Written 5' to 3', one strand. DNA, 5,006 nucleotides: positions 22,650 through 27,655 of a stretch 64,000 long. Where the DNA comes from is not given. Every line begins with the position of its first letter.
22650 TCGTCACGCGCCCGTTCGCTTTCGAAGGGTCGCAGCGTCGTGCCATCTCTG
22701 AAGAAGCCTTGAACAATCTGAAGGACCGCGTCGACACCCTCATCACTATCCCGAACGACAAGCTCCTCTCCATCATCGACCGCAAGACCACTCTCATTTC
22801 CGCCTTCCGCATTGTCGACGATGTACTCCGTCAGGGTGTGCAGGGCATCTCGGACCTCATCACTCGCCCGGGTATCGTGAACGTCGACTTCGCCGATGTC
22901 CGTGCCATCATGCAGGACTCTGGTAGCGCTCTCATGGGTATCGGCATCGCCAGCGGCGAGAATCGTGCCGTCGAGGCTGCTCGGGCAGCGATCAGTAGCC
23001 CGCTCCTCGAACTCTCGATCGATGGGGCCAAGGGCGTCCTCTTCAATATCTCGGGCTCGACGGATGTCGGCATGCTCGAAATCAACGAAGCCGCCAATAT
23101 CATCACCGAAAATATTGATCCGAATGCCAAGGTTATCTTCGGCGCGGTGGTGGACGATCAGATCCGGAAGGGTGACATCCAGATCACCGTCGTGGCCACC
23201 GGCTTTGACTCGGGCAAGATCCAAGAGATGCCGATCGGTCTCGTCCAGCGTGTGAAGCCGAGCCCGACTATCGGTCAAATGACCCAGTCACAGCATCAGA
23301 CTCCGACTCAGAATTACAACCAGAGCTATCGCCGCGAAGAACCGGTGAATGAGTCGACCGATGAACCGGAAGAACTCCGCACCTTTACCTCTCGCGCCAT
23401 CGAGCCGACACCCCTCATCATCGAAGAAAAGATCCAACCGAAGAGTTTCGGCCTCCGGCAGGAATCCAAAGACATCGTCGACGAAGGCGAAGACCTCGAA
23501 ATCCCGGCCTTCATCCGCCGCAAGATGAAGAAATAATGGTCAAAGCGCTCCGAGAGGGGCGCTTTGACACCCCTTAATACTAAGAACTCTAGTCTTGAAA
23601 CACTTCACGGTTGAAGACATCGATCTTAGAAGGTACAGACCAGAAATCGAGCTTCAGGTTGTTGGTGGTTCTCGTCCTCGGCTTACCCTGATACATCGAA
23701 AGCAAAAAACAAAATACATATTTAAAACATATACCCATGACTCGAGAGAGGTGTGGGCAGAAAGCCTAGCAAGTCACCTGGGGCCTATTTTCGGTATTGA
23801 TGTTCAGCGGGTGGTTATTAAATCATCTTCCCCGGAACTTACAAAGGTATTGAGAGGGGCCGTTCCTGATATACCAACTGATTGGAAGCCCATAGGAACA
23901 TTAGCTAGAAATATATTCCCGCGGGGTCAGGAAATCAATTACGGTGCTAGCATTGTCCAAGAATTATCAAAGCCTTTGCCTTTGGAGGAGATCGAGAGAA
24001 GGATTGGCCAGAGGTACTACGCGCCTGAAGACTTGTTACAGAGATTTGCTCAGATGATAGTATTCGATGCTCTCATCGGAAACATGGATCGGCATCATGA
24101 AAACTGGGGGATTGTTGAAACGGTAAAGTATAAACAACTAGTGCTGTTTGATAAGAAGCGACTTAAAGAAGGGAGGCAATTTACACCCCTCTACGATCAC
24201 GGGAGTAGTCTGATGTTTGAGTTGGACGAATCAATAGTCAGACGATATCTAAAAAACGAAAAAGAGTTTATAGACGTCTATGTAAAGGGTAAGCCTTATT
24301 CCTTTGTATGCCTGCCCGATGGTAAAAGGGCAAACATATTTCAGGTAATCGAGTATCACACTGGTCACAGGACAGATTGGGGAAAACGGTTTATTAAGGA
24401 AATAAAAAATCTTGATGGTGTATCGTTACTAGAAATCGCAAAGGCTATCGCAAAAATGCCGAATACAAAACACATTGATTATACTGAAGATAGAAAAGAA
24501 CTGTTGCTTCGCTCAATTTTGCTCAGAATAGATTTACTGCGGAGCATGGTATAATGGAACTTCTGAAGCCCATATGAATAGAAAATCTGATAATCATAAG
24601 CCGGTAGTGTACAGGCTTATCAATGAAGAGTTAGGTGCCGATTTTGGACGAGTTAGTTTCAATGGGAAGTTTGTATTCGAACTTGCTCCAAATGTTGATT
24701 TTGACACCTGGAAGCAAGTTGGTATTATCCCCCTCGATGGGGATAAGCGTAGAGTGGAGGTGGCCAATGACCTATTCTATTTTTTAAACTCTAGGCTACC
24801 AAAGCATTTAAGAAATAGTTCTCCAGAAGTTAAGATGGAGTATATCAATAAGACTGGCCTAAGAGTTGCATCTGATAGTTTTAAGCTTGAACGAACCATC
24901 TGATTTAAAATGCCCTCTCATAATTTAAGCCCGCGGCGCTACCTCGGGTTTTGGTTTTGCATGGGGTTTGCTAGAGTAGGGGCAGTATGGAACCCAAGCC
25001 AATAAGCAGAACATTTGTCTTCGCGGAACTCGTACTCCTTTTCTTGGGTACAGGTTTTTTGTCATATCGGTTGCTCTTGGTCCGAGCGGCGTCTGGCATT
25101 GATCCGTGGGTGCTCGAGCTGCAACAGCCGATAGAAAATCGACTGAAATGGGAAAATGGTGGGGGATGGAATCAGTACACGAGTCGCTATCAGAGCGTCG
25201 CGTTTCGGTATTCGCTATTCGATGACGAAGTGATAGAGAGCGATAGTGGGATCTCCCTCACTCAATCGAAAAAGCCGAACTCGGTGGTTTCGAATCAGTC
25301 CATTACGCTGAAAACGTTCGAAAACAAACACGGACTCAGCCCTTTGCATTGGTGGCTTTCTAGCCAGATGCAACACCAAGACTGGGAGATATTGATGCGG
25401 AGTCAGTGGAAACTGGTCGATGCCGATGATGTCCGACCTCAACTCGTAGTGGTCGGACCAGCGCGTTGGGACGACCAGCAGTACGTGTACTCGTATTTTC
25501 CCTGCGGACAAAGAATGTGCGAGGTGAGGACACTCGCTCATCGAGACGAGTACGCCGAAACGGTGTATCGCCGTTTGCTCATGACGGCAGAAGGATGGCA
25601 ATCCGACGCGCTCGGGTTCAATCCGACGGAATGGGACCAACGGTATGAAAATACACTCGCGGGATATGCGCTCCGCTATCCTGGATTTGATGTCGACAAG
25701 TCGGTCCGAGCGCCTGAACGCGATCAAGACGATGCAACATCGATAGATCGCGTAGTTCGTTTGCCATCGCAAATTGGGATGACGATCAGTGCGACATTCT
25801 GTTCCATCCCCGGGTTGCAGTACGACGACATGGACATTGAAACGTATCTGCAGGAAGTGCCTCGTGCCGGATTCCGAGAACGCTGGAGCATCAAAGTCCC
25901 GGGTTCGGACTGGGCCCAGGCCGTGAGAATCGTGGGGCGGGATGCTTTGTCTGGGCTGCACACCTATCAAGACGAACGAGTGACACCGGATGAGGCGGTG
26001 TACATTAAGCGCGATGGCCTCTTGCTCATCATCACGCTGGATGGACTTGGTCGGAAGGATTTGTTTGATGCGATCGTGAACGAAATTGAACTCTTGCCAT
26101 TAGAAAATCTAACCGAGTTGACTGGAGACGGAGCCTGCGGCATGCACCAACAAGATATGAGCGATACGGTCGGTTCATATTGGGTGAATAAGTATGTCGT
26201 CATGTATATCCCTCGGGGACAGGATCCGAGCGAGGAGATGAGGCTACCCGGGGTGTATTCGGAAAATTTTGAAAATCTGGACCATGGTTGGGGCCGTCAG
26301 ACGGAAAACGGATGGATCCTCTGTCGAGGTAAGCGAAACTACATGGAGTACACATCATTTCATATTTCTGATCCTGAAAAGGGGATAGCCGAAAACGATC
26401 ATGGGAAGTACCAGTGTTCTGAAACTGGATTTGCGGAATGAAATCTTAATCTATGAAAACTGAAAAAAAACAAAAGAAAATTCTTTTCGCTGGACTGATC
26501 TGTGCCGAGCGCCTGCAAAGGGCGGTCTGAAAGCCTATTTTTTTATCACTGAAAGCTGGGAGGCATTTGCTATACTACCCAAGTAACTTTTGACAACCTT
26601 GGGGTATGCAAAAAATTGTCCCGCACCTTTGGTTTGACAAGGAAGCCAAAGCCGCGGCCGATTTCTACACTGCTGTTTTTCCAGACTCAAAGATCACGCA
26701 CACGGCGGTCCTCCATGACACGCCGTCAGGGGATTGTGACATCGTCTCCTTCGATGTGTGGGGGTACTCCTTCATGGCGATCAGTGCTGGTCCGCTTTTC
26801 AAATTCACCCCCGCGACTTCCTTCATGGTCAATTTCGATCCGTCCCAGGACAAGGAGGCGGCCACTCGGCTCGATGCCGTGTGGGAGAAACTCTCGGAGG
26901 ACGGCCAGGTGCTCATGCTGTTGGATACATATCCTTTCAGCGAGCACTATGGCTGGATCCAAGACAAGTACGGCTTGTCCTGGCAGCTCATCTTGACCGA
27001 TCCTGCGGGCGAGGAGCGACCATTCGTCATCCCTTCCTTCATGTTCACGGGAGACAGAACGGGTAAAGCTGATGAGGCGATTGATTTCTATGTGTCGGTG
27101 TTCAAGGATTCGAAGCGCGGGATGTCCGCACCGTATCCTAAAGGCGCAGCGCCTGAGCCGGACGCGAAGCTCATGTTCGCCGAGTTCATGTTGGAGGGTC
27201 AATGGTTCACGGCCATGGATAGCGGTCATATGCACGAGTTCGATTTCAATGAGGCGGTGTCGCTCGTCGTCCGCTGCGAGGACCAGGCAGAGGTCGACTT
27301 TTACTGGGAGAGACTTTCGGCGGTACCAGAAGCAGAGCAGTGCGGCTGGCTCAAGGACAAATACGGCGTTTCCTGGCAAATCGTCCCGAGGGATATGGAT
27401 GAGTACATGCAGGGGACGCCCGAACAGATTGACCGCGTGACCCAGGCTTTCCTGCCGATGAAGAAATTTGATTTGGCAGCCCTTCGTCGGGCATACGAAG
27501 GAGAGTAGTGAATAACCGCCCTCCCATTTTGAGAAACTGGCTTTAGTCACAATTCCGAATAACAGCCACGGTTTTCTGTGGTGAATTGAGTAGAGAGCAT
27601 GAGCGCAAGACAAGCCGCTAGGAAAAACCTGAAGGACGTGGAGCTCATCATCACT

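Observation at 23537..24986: Low-GC islet after ftsZ encoding a short HipA_C-like kinase plus a small downstream ORF (reversed HipT/HipS-like pair?)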

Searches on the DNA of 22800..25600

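Call 95: search_rna_families(source=window, start=22800, end=25600, threshold=evalue, max_evalue=1)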
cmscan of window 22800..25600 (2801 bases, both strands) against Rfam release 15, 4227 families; matches with E-value up to 1: 0.
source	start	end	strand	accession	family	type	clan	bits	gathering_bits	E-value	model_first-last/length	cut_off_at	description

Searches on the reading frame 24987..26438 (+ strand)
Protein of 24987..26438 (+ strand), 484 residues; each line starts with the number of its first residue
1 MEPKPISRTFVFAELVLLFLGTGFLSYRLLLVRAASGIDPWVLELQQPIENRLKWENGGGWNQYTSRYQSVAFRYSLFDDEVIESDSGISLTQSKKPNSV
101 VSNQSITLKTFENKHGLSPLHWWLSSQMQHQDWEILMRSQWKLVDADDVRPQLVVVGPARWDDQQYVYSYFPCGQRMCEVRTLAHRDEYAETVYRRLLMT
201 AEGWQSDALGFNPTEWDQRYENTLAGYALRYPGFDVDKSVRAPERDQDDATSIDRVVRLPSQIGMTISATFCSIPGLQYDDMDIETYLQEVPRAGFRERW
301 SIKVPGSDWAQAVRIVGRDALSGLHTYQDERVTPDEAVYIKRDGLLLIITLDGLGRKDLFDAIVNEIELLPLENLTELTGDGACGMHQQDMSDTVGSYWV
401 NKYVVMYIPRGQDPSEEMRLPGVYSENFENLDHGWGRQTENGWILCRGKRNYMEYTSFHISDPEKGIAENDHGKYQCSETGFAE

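Call 3: search_protein_families(library=pfam, proteins=[window:24987-26438:+], max_evalue=1)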
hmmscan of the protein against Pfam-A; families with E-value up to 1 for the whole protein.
window:24987-26438:+ (484 aa): 0 families

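Call 4: search_protein_families(library=ncbifam, proteins=[window:24987-26438:+], max_evalue=1)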
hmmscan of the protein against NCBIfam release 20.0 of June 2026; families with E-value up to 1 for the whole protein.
window:24987-26438:+ (484 aa): 0 families

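Call 5: search_protein_families(library=padloc, proteins=[window:24987-26438:+], max_evalue=1)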
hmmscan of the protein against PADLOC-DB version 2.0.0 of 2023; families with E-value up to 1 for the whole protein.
window:24987-26438:+ (484 aa): 0 families

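Call 8: search_protein_families(library=phrogs, proteins=[window:24987-26438:+], max_evalue=1)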
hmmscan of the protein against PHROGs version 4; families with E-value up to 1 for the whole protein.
window:24987-26438:+ (484 aa): 1 family
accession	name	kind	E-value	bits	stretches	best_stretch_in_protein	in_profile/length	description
phrog_33408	-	unknown function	0.33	12.1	1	155-208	14-68/143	-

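Call 64: find_related_loci(query=window:24987-26438:+, collection=metagenome_contigs, flank=7000)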
Query window:24987-26438:+ (484 aa) in metagenome_contigs; peptide patterns used: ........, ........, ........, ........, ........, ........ (x = any residue, [..] = any of these).
33 stretches matched a pattern, but none encodes a relative of the query by tblastn (E <= 1e-3).

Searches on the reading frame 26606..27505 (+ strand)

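Call 3: search_protein_families(library=pfam, proteins=[window:26606-27505:+], max_evalue=1)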
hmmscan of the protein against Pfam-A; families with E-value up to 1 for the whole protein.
window:26606-27505:+ (300 aa): 4 families
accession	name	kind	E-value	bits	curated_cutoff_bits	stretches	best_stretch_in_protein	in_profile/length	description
PF06983.19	3-dmu-9_3-mt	-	2.5e-71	238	24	2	141-260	3-116/116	3-demethylubiquinone-9 3-methyltransferase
PF00903.31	Glyoxalase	-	0.00031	21.6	20.6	0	89-128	81-121/121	Glyoxalase/Bleomycin resistance protein/Dioxygenase superfamily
PF24388.1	Permuted_GreAB-C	-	0.17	12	27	0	118-142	29-53/54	Permuted GreAB-C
PF22656.2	At5g48480-like_N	-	0.27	11.5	27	0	152-201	6-54/59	Glyoxalase At5g48480-like, N-terminal domain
